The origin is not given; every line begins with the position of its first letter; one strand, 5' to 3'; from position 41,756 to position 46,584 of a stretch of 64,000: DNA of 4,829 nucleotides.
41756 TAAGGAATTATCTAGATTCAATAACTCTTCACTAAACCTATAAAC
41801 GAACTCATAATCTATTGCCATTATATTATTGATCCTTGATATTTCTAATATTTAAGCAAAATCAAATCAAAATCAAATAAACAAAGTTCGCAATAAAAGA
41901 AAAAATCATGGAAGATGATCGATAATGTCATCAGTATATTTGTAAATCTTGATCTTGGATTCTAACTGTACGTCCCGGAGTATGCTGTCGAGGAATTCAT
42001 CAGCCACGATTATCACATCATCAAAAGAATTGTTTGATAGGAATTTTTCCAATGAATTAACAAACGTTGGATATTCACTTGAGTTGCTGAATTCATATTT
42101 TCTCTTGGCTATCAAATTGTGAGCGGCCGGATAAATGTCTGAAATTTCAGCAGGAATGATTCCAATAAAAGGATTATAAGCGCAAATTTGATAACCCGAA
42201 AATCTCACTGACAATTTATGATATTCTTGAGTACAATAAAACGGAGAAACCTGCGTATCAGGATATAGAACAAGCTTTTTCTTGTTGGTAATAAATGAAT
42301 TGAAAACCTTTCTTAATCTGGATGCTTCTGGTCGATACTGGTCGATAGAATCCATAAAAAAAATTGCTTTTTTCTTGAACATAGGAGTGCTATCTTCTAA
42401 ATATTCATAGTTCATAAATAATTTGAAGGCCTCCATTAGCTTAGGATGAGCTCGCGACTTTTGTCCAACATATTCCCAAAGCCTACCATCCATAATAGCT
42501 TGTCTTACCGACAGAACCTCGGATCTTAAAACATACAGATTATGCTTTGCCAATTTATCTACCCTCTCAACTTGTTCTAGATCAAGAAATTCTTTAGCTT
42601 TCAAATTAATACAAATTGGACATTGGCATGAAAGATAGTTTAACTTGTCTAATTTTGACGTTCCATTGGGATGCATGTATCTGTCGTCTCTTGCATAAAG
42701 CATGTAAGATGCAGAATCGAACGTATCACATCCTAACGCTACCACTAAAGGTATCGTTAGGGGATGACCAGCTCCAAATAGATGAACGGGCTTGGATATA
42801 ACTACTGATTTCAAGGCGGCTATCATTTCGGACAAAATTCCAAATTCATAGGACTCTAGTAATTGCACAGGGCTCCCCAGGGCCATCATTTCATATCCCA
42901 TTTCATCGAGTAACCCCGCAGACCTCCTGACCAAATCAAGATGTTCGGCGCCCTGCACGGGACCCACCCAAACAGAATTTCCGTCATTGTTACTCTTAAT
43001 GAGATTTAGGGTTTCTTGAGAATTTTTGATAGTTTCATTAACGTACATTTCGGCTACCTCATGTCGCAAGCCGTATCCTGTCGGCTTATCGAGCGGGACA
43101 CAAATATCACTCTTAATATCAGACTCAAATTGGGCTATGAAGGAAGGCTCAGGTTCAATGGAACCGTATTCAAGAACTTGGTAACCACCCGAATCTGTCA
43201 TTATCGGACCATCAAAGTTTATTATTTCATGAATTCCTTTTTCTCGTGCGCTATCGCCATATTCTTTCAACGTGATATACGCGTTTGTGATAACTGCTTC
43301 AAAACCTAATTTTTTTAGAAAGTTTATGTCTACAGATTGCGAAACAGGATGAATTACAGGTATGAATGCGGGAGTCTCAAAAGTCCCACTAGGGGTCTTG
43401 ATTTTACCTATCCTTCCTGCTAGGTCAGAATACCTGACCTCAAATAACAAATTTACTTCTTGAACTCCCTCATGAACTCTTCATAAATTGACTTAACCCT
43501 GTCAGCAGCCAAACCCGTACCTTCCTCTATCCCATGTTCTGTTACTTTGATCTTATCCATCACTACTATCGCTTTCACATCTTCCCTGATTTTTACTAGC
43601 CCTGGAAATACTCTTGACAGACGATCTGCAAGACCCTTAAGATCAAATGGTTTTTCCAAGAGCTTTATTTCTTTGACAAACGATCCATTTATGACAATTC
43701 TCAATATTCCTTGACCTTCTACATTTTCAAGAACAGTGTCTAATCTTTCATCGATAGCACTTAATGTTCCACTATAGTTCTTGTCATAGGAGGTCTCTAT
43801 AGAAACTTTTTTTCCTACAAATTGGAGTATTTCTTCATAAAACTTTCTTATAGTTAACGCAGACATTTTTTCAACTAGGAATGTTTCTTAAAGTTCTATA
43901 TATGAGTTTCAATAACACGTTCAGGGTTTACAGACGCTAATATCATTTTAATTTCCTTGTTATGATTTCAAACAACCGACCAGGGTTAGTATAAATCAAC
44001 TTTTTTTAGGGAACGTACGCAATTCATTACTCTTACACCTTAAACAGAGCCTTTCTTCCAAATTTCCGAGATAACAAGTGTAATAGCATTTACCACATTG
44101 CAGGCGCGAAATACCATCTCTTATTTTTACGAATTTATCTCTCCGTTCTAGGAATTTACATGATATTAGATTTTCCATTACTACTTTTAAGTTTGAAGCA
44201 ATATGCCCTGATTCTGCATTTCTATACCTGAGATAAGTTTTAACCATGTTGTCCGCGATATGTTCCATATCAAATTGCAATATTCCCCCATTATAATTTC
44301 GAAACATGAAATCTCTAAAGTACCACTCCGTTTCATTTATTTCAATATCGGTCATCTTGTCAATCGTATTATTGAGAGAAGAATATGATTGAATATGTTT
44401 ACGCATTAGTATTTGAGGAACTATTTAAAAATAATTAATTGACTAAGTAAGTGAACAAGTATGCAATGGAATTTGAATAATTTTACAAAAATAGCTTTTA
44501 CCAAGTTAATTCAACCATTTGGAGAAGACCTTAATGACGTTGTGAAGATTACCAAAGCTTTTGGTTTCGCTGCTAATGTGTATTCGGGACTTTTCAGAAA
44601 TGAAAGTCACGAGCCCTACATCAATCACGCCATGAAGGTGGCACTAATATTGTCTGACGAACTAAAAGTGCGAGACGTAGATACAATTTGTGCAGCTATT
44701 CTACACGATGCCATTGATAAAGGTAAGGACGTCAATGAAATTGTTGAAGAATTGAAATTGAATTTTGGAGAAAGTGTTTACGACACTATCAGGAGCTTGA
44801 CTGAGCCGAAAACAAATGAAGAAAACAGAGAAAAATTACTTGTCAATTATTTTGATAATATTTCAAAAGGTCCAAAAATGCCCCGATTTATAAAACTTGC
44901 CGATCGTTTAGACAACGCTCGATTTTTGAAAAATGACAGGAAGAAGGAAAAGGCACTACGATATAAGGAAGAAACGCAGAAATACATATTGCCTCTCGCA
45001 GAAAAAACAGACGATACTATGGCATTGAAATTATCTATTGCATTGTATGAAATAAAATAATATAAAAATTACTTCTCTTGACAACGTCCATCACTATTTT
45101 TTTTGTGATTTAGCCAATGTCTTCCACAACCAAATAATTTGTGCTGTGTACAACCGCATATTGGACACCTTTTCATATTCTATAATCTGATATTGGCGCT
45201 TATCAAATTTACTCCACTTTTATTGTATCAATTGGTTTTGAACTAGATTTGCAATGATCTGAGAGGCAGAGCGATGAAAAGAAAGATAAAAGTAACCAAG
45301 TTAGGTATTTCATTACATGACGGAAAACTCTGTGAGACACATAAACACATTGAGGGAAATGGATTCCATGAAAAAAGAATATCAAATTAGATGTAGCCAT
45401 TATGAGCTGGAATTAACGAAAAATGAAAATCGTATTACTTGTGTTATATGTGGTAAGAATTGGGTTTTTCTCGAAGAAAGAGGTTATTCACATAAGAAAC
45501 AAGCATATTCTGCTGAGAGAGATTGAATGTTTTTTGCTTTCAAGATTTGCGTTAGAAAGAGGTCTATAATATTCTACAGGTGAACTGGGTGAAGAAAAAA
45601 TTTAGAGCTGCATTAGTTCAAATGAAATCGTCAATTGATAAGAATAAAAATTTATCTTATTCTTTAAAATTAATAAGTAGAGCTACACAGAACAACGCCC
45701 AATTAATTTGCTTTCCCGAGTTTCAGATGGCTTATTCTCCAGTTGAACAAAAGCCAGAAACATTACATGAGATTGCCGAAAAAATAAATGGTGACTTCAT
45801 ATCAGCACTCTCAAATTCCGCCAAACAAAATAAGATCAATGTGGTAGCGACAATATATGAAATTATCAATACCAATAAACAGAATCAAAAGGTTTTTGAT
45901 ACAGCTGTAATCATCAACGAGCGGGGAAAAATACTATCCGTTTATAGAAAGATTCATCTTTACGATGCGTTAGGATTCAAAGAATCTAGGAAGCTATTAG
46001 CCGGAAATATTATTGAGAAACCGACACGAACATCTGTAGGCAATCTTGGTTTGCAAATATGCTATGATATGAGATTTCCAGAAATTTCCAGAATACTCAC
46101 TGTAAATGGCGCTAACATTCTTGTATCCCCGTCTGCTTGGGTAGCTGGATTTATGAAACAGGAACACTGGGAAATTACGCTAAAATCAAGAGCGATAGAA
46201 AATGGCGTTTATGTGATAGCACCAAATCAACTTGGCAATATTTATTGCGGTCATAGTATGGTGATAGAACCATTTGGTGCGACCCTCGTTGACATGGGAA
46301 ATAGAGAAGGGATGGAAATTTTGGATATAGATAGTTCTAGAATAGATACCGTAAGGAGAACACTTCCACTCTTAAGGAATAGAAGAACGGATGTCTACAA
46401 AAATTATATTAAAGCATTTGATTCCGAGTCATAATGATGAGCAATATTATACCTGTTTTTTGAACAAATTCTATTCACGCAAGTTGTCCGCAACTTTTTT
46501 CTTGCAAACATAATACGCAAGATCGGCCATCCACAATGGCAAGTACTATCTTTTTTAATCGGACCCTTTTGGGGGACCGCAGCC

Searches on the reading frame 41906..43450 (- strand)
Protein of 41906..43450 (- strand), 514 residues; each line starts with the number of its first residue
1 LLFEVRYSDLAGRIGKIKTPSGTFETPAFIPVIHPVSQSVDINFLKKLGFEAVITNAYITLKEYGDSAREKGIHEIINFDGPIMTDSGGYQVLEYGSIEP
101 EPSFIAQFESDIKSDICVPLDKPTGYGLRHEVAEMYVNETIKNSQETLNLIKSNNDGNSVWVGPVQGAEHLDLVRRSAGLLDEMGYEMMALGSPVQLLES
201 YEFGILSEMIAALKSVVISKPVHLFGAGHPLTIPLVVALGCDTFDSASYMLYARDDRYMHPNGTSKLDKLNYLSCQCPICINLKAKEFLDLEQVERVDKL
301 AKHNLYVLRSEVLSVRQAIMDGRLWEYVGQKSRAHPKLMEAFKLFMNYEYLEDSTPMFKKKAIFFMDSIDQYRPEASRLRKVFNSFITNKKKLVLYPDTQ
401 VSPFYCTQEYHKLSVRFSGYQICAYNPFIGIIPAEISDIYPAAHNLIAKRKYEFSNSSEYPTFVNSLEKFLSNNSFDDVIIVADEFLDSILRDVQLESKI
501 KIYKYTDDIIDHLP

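Call 74: search_protein_families(library=pfam, proteins=[window:41906-43450:-], max_evalue=0.00001)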
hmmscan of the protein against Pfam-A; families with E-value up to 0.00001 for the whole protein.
window:41906-43450:- (514 aa): 1 family
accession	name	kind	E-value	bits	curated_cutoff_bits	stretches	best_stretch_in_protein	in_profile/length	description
PF01702.25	TGT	-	9.1e-70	235.9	26.3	1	12-336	3-356/357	Queuine tRNA-ribosyltransferase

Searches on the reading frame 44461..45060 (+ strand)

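Call 74: search_protein_families(library=pfam, proteins=[window:44461-45060:+], max_evalue=0.00001)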
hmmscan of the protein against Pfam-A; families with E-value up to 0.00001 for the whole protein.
window:44461-45060:+ (199 aa): 1 family
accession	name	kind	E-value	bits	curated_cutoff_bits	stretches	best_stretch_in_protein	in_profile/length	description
PF13328.12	HD_4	-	1e-16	61.5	27.2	1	33-182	1-152/156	HD domain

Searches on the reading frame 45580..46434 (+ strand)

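Call 74: search_protein_families(library=pfam, proteins=[window:45580-46434:+], max_evalue=0.00001)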
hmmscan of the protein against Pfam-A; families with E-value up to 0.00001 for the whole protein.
window:45580-46434:+ (284 aa): 1 family
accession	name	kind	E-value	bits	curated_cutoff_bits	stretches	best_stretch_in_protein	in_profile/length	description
PF00795.27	CN_hydrolase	-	2.8e-57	194.4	23.2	1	9-260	1-256/256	Carbon-nitrogen hydrolase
